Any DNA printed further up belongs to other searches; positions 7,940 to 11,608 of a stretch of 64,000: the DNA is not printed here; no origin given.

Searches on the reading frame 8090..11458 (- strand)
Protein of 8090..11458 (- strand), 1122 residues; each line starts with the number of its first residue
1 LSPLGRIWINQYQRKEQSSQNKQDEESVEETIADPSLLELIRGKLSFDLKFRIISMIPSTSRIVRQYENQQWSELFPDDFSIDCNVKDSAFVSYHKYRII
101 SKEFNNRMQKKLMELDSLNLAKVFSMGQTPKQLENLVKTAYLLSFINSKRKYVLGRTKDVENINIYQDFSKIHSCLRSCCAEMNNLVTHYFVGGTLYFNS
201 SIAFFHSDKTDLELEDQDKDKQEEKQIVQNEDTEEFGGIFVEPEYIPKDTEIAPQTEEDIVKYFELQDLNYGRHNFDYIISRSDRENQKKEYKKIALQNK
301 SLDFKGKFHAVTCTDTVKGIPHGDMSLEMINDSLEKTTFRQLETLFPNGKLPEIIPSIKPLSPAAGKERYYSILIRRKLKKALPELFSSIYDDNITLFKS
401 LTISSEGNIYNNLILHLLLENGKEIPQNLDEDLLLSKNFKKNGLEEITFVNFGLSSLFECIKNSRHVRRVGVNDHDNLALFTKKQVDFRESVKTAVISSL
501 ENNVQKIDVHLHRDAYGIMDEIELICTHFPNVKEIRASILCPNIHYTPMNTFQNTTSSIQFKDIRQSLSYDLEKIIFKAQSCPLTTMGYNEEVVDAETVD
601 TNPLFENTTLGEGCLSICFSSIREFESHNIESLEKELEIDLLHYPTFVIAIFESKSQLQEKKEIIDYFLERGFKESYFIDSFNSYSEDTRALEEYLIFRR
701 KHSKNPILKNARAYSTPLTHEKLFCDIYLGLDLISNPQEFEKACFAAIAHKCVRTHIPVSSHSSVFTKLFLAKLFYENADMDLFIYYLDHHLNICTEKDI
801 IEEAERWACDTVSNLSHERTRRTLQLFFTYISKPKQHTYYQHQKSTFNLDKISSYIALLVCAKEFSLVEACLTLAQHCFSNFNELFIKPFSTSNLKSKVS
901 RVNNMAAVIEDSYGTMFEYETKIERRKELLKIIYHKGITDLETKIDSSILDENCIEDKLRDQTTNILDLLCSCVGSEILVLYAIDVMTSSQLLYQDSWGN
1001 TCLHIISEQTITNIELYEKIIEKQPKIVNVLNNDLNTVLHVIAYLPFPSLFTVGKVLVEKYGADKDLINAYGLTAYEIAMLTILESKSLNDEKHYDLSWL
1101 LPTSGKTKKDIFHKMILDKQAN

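Call 24: search_protein_families(library=pfam, proteins=[window:8090-11458:-], max_evalue=0.00001)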
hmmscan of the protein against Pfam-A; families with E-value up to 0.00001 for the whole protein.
window:8090-11458:- (1122 aa): 0 families

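Call 28: search_solved_structures(query=window:8090-11458:-, max_evalue=0.01)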
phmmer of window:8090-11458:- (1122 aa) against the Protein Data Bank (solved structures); distinct sequences matched with E-value up to 0.01: 1.
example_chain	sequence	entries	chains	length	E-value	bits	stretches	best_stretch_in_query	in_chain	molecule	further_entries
7z71_B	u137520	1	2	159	0.00046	21.5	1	976-1080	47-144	Darpin C14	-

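Call 91: search_protein_families(library=pfam, proteins=[window:8090-11458:-], max_evalue=0.05)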
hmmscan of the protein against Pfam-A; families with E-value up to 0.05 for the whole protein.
window:8090-11458:- (1122 aa): 1 family
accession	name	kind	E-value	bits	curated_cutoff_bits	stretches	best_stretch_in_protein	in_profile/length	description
PF13857.12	Ank_5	-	0.001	19.9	27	0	1023-1079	4-56/56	Ankyrin repeats (many copies)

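Call 96: search_protein_families(library=ncbifam, proteins=[window:8090-11458:-], max_evalue=0.001)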
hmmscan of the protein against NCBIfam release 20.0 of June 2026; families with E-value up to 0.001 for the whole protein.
window:8090-11458:- (1122 aa): 0 families
